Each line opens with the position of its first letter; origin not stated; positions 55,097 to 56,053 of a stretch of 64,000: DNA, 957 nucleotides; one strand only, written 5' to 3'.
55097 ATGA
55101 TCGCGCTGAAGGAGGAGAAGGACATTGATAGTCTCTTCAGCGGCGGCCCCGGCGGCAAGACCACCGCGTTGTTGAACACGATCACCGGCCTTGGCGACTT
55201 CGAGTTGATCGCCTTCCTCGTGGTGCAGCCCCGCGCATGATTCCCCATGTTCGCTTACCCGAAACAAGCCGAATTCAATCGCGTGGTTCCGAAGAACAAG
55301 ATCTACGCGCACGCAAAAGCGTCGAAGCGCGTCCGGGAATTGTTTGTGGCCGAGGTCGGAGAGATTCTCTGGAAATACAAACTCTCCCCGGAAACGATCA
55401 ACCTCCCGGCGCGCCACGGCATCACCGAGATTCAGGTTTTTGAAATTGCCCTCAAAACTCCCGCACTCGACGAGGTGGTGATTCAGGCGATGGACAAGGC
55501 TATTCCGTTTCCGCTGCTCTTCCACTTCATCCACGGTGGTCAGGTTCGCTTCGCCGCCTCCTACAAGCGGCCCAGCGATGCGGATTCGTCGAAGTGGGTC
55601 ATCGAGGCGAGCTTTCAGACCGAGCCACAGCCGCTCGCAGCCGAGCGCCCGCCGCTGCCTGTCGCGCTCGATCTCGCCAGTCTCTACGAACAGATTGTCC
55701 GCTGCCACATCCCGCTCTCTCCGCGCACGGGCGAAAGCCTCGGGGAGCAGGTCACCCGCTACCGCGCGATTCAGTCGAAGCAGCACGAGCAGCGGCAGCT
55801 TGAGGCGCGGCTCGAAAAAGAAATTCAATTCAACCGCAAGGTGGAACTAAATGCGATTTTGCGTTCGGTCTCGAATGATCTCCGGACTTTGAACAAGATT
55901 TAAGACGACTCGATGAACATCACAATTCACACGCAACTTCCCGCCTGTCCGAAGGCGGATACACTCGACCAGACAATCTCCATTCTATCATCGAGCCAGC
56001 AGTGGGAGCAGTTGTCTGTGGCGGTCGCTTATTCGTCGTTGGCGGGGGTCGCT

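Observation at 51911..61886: Composite defence locus: SNF2 helicase, DUF4391 and PLD nuclease fused in one co-directional run with a Type III Mod/Res pair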

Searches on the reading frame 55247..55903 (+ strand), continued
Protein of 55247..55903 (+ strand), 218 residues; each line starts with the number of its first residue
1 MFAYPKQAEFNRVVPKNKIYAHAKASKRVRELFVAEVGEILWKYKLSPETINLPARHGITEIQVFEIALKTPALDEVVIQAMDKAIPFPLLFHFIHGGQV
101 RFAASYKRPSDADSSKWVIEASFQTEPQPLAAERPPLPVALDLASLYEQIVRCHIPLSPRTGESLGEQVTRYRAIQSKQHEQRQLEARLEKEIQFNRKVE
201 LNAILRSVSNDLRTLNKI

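Call 28: get_annotated_region(hit=H51, flank=9000)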
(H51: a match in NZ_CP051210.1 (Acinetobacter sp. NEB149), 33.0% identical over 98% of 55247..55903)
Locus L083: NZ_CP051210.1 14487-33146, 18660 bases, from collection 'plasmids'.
description: Acinetobacter sp. NEB149 plasmid pMsp65, complete sequence
organism: Acinetobacter sp. NEB149 (NCBI taxid 2725684)
taxonomy: Bacteria; Pseudomonadota; Gammaproteobacteria; Moraxellales; Moraxellaceae; Acinetobacter; Acinetobacter sp. NEB149
host: -; source: cell culture,R.J.Roberts; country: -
typing (MOB-suite, as given by PLSDB): non-mobilizable; replicon rep_cluster_327
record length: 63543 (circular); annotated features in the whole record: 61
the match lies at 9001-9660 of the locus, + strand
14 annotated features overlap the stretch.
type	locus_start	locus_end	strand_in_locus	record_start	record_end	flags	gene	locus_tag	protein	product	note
CDS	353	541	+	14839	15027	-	-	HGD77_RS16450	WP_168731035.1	hypothetical protein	-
CDS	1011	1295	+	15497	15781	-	-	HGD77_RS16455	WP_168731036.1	type II toxin-antitoxin system Phd/YefM family antitoxin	-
CDS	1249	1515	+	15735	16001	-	-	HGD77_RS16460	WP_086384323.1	type II toxin-antitoxin system RelE/ParE family toxin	GO:0030541 - plasmid partitioning [Evidence IEA]; GO:0051290 - protein heterotetramerization [Evidence IEA]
CDS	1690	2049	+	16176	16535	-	-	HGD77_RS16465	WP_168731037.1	DUF2513 domain-containing protein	-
CDS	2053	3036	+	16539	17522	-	-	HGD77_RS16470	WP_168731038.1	hypothetical protein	-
CDS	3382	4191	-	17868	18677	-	-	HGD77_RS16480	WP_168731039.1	hypothetical protein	-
CDS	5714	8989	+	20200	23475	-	-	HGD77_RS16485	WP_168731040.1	helicase-related protein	-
CDS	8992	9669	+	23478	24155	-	-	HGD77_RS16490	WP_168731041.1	DUF4391 domain-containing protein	-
CDS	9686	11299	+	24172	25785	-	-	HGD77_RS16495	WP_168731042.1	site-specific DNA-methyltransferase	GO:0006306 - DNA methylation [Evidence IEA]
CDS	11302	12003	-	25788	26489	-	-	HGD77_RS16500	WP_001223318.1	IS1-like element ISPa14 family transposase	GO:0006313 - DNA transposition [Evidence IEA]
CDS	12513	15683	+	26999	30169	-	-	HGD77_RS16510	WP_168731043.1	DEAD/DEAH box helicase family protein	-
CDS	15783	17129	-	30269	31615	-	-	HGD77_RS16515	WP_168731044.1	DNA-primase RepB domain-containing protein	-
CDS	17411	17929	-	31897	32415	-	-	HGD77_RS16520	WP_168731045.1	hypothetical protein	-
CDS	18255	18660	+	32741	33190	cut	-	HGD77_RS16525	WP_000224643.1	hypothetical protein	-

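Call 29: get_annotated_region(hit=H41, flank=9000)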
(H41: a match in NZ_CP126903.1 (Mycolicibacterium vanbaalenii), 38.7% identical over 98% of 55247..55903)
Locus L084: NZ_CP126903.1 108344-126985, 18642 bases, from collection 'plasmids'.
description: Mycolicibacterium vanbaalenii strain JOB5 plasmid unnamed2, complete sequence
organism: Mycolicibacterium vanbaalenii (NCBI taxid 110539)
taxonomy: Bacteria; Actinomycetota; Actinomycetes; Mycobacteriales; Mycobacteriaceae; Mycolicibacterium; Mycolicibacterium vanbaalenii
host: -; source: cell culture,soil; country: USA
typing (MOB-suite, as given by PLSDB): mobilizable; relaxase MOBF
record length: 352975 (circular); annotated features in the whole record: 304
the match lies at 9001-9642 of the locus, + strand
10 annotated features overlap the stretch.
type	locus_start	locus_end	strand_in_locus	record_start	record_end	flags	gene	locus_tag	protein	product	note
CDS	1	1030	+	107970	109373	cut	-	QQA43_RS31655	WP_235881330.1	site-specific integrase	GO:0015074 - DNA integration [Evidence IEA]; GO:0006310 - DNA recombination [Evidence IEA]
CDS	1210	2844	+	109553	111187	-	-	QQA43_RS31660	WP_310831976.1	hypothetical protein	-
CDS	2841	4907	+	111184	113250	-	-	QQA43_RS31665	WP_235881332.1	hypothetical protein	-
CDS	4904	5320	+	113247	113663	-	-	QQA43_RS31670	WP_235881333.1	hypothetical protein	-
CDS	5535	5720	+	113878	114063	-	-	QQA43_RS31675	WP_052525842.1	helix-turn-helix domain-containing protein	-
CDS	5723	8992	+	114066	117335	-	-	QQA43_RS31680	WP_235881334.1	helicase-related protein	-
CDS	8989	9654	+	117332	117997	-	-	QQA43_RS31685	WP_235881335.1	DUF4391 domain-containing protein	-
CDS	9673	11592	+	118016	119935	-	-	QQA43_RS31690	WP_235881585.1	site-specific DNA-methyltransferase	GO:0006306 - DNA methylation [Evidence IEA]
CDS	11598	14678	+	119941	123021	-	-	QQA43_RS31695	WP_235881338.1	DEAD/DEAH box helicase family protein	-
CDS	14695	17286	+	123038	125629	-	-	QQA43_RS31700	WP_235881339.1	AAA family ATPase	-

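Call 30: get_annotated_region(hit=H54, flank=9000)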
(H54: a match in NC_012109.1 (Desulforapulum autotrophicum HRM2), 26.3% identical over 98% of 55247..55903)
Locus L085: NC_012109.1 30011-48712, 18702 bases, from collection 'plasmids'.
description: Desulforapulum autotrophicum HRM2 plasmid pHRM2a, complete sequence
organism: Desulforapulum autotrophicum HRM2 (NCBI taxid 177437)
taxonomy: Bacteria; Thermodesulfobacteriota; Desulfobacteria; Desulfobacterales; Desulfobacteraceae; Desulforapulum; Desulforapulum autotrophicum; Desulforapulum autotrophicum HRM2
host: -; source: -; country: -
typing (MOB-suite, as given by PLSDB): mobilizable; replicon rep_cluster_1872; relaxase MOBQ
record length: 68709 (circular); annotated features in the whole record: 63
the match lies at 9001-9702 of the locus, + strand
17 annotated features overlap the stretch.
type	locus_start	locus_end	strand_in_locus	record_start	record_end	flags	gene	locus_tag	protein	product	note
CDS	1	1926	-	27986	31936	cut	-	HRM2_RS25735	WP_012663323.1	PAS domain S-box protein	-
CDS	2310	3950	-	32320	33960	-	-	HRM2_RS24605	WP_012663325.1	IS1634 family transposase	-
CDS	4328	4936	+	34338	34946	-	-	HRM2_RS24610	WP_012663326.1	master DNA invertase Mpi family serine-type recombinase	-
CDS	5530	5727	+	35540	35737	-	-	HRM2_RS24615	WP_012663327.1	helix-turn-helix domain-containing protein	-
CDS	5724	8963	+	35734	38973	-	-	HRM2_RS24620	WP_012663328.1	helicase-related protein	-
CDS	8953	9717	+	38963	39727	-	-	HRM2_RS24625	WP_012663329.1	DUF4391 domain-containing protein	-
CDS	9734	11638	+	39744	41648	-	-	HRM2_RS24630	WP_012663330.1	site-specific DNA-methyltransferase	GO:0006306 - DNA methylation [Evidence IEA]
CDS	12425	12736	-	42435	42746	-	-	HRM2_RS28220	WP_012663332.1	hypothetical protein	-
CDS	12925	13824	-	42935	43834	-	-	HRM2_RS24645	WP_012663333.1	MerR family transcriptional regulator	GO:0006355 - regulation of DNA-templated transcription [Evidence IEA]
CDS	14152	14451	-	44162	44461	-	-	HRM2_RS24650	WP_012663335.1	type II toxin-antitoxin system RelE/ParE family toxin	GO:0030541 - plasmid partitioning [Evidence IEA]; GO:0051290 - protein heterotetramerization [Evidence IEA]; GO:0009432 ...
CDS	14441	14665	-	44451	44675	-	-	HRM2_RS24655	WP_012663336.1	addiction module protein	-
CDS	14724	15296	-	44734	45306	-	-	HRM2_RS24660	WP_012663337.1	recombinase family protein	GO:0006310 - DNA recombination [Evidence IEA]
CDS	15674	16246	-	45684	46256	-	-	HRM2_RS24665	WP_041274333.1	hypothetical protein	-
CDS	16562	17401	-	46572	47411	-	-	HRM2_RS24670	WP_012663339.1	hypothetical protein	-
CDS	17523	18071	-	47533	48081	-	-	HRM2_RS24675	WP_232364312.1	DUF4357 domain-containing protein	-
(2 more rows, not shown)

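Call 31: get_annotated_region(hit=H55, flank=9000)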
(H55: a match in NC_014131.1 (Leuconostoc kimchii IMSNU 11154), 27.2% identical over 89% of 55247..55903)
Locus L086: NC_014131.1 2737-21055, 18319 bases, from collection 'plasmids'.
description: Leuconostoc kimchii IMSNU 11154 plasmid LkipL4701, complete sequence
organism: Leuconostoc kimchii IMSNU 11154 (NCBI taxid 762051)
taxonomy: Bacteria; Bacillota; Bacilli; Lactobacillales; Lactobacillaceae; Leuconostoc; Leuconostoc kimchii; Leuconostoc kimchii IMSNU 11154
host: -; source: -; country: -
typing (MOB-suite, as given by PLSDB): mobilizable; replicon rep_cluster_589; relaxase MOBV
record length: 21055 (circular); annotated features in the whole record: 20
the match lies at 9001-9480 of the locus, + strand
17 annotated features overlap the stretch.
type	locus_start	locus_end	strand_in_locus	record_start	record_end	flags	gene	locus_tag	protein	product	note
CDS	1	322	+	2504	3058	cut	-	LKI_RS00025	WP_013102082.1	recombinase family protein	GO:0006310 - DNA recombination [Evidence IEA]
CDS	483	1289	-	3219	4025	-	-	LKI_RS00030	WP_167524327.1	IS3 family transposase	-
CDS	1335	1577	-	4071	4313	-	-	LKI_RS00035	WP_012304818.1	transposase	GO:0006313 - DNA transposition [Evidence IEA]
CDS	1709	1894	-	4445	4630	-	-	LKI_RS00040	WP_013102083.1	hypothetical protein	-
CDS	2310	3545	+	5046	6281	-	mobV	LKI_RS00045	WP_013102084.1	MobV family relaxase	GO:0006310 - DNA recombination [Evidence IEA]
CDS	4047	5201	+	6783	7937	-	-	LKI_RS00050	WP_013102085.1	RepB family plasmid replication initiator protein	GO:0006270 - DNA replication initiation [Evidence IEA]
CDS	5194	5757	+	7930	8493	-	-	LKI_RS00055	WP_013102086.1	hypothetical protein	-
CDS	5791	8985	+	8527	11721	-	-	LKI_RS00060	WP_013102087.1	helicase-related protein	-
CDS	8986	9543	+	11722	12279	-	-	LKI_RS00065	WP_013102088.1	DUF4391 domain-containing protein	-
CDS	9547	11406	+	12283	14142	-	-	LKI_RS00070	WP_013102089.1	DNA methyltransferase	GO:0006306 - DNA methylation [Evidence IEA]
CDS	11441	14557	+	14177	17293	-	-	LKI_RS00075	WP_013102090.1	DEAD/DEAH box helicase family protein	-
CDS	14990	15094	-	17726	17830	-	-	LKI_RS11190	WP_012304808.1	putative holin-like toxin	-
CDS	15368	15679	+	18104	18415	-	trxA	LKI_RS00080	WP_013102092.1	thioredoxin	-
CDS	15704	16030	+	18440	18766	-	-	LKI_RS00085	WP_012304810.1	thioredoxin family protein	-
CDS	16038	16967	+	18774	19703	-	trxB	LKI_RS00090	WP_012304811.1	thioredoxin-disulfide reductase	-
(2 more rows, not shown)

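Call 45: fold_search(model_id=the predicted structure, library=pdb)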
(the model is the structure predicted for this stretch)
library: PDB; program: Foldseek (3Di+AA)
matches with E <= 10: 492; with E <= 0.001: 0
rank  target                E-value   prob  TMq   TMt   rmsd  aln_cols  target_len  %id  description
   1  5cw4_C                2.2e-01  0.21  0.21  0.20  12.6       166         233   12  Structure of CfBRCC36-CfKIAA0157 complex (Selenium Edge) (released 2015-09-16)
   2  9n73_SM               2.8e-01  0.08  0.13  0.12  11.0       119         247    9  SSU processome maturation and disassembly, State G (released 2025-10-29)
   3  7zrz_CP1              3.6e-01  0.15  0.18  0.18  10.9        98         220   10  Structure of the human tRNA splicing endonuclease defines substrate recognition (released 2023-05-17)
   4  9qiw_CJ               4.1e-01  0.04  0.14  0.12  19.6       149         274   13  Human pre-60S - State 3 (released 2025-04-30)
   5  5ipp_B                4.6e-01  0.11  0.15  0.11   8.9       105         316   10  Structure of Bacillus NanoRNase A active site mutant bound to a mononucleotide (released 2017-08-02)
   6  5cw3_A                5.1e-01  0.15  0.21  0.19  12.6       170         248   10  Structure of CfBRCC36-CfKIAA0157 complex (Zn Edge) (released 2015-09-16)
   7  2zvf_F                5.4e-01  0.14  0.14  0.17   4.0        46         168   11  Crystal structure of Archaeoglobus fulgidus alanyl-tRNA synthetase C-terminal dimerization domain (released 2009-06-30)
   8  6c0f_I                5.4e-01  0.06  0.12  0.10  11.7       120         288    6  Yeast nucleolar pre-60S ribosomal subunit (state 2) (released 2018-03-14)
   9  7bjq_A                6.5e-01  0.16  0.16  0.09   3.9        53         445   19  Crystal structure of RecJCdc45 from Methanothermobacter thermoautotroficus in complex with ssDNA (released 2022-07-27)
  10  5cw4_A                6.5e-01  0.13  0.21  0.19  11.9       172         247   10  Structure of CfBRCC36-CfKIAA0157 complex (Selenium Edge) (released 2015-09-16)
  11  5izo_B                6.5e-01  0.10  0.14  0.10  10.2       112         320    9  Bacillus NanoRNase A (H103A) + 2 divalent cations + PO4 at the active site (released 2017-08-02)
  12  8eth_x                6.5e-01  0.05  0.15  0.12  11.1       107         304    7  Ytm1 associated 60S nascent ribosome State 1B (released 2022-11-30)
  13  7yor_A                6.9e-01  0.15  0.14  0.08   3.4        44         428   20  Recj2 and dCMP complex from Methanocaldococcus jannaschii (released 2023-08-02)
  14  6h4n_x                6.9e-01  0.12  0.17  0.31   9.7       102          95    9  Structure of a hibernating 100S ribosome reveals an inactive conformation of the ribosomal protein S1 - 70S Hibernatin (released 2018-09-05)
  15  9fo7_E                7.3e-01  0.14  0.13  0.07   5.3        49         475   10  Cryo-EM structure of the BcsE2F2 regulatory subcomplex from the E. coli Bcs macrocomplex for cellulose secretion (loca (released 2024-10-16)
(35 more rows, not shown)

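Call 90: search_dna_similar(query=window:55247-55903:+, collection=phages, mode=protein, max_rows=10, max_evalue=0.001)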
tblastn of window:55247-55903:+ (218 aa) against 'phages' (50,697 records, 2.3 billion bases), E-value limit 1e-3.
Records with a match: 2; places in all: 2; records where one place covers at least 80% of the query: 2.
Best place of each record, by identity: <60% 2.
By first word of the organism name: Bacteriophage 2.
By host as written in the record: - 2.
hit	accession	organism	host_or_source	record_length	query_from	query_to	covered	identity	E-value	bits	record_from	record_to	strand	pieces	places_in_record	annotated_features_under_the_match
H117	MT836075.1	Bacteriophage sp.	human fecal samples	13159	1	214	98%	31.8%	2e-25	108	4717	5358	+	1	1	record has no annotation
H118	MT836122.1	Bacteriophage sp.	human fecal samples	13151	5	216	97%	27.6%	1e-13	74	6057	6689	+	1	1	record has no annotation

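Call 97: search_protein_representatives(protein=window:55247-55903:+)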
Query: 218 residues. Proteins with E-value up to 0.001 (for the whole library): 1410; up to 1e-10: 766; up to 1e-30: 167. The best 150 are listed.
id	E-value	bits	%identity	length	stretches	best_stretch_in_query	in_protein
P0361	1.0e-86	306.4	62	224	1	1-215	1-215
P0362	6.8e-74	264.5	60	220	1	1-216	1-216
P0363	1.5e-66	240.6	54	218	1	1-215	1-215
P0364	3.8e-64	232.7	52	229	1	1-216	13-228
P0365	1.0e-62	228.1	50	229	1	3-215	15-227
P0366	1.6e-60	220.9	50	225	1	2-215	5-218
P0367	3.2e-60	219.9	51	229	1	1-215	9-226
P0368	2.0e-59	217.3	48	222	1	2-213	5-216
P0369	2.9e-58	213.5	75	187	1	1-126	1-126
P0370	4.6e-58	212.9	50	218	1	1-215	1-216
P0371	2.6e-55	203.9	47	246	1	1-211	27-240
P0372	3.0e-55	203.7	52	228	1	1-215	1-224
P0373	4.7e-55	203.0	47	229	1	1-215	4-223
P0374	8.1e-53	195.7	46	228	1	2-215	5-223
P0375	8.0e-52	192.5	55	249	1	1-176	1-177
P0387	3.7e-49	183.8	44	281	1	1-215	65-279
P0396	2.2e-46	174.7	44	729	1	13-217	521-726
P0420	6.7e-43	163.4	42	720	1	2-213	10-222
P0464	6.7e-37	143.8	44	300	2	2-151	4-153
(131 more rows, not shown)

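Call 98: search_protein_families(library=pfam, proteins=[P0396, P0420, P0387, P0464], max_evalue=0.01)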
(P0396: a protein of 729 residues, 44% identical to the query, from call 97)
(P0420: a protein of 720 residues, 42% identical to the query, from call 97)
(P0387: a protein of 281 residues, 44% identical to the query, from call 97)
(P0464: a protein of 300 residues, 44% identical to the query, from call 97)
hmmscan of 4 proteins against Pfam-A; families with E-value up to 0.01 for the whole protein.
P0396 (729 aa): 5 families
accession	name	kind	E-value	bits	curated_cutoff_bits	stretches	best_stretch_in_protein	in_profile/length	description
PF14335.11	DUF4391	-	7.9e-46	157.3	29.9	1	525-720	16-231/232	Domain of unknown function (DUF4391)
PF00176.29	SNF2-rel_dom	-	1.1e-12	48.2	24.9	1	264-419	11-176/290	SNF2-related domain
PF04851.21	ResIII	-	1.1e-08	35.6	22.5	1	251-407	4-163/164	Type III restriction enzyme, res subunit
PF00270.35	DEAD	-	3e-07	30.7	26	1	265-407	10-161/167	DEAD/DEAH box helicase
PF20720.3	nSTAND3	-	0.0036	17.5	27.2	1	261-330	9-76/155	Novel STAND NTPase 3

P0420 (720 aa): 1 family
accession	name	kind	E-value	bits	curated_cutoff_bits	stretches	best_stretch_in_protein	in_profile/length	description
PF14335.11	DUF4391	-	1e-53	183.1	29.9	1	11-221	2-232/232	Domain of unknown function (DUF4391)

P0387 (281 aa): 2 families
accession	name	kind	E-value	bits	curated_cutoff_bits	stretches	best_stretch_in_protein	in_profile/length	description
PF14335.11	DUF4391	-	1.9e-51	175.6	29.9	1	66-275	1-231/232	Domain of unknown function (DUF4391)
PF10450.15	POC1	-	0.00061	19.3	22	1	71-186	140-255/273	POC1 chaperone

P0464 (300 aa): 1 family
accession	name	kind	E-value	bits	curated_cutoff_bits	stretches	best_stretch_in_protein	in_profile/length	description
PF14335.11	DUF4391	-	4.2e-47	161.4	29.9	2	5-155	2-164/232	Domain of unknown function (DUF4391)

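Call 100: find_encoding_contigs(protein=P0420, flank=8000, max_places=2)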
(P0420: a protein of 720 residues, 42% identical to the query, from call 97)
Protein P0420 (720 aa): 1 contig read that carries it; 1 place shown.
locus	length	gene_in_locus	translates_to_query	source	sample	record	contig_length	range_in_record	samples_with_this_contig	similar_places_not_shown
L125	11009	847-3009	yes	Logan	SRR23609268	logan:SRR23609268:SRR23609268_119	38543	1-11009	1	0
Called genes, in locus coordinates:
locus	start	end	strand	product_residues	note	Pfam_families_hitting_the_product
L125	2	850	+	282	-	?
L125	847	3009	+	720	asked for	PF14335:DUF4391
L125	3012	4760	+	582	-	-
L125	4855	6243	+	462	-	PF13289:SIR2_2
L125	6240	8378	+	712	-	PF01935:DUF87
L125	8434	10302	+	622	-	PF01555:N6_N4_Mtase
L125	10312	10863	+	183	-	PF04326:SLFN_AlbA_2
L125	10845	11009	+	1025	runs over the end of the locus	PF04851:ResIII, PF00270:DEAD (weak), PF19778:RE_endonuc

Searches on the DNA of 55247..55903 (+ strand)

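Call 91: search_dna_similar(query=L081:3154-12215:+, collection=ecoli_genomes, mode=near, max_rows=8)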
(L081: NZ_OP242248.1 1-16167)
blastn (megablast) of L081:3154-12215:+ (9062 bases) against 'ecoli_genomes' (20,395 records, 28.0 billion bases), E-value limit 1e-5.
Records with a match: 10; places in all: 11; records where one place covers at least 80% of the query: 9.
Genomes with a match: 10 of 5426; with a place that covers at least 80% of the query: 9. Places per genome that has any: lowest 1, median 1, highest 2. On chromosomes: 1 places; on plasmids: 10.
Best place of each record, by identity: >=99% 1; 95-99% 9.
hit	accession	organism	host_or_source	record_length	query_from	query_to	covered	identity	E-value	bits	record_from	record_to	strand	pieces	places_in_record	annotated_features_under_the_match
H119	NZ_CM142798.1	Escherichia coli strain GPEC996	chicken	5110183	1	9062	100%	99.8%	0e+0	16635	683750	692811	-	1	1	helicase-related protein | type III restriction-modification system endonuclease | site-specific DNA-methyltransferase | DUF4391 domain-containing protein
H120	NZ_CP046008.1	Escherichia coli strain 1919D62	swine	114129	1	9062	94%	97.3%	0e+0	14418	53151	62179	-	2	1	helicase-related protein | type III restriction-modification system endonuclease | site-specific DNA-methyltransferase | DUF4391 domain-containing protein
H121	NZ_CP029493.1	Escherichia coli strain HS30-1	Homo sapiens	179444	1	9062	94%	97.0%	0e+0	14257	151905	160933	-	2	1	helicase-related protein | type III restriction-modification system endonuclease | site-specific DNA-methyltransferase | DUF4391 domain-containing protein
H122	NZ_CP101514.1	Escherichia coli strain HH194M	migratory bird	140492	1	9062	94%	97.0%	0e+0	14257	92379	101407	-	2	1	helicase-related protein | type III restriction-modification system endonuclease | site-specific DNA-methyltransferase | DUF4391 domain-containing protein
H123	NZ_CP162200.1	Escherichia coli strain STK39-3-E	Coriander, import product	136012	1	9062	94%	97.0%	0e+0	14257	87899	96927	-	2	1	helicase-related protein | type III restriction-modification system endonuclease | site-specific DNA-methyltransferase | DUF4391 domain-containing protein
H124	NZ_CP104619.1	Escherichia coli strain AHM9C68I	chicken feces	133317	1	9062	93%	96.5%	0e+0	13965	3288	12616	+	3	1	helicase-related protein | type III restriction-modification system endonuclease | site-specific DNA-methyltransferase | DUF4391 domain-containing protein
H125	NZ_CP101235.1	Escherichia coli strain EC21Z-137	Homo sapiens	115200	1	9062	91%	97.7%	0e+0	14160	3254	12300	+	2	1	helicase-related protein | type III restriction-modification system endonuclease | site-specific DNA-methyltransferase | DUF4391 domain-containing protein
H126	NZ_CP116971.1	Escherichia coli strain CUVM3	Sus scrofa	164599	1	9062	90%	97.1%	0e+0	13809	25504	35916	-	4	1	helicase-related protein | site-specific DNA-methyltransferase | DEAD/DEAH box helicase family protein | restriction endonuclease | IS30-like element ISApl1 family transposase | and 1 other names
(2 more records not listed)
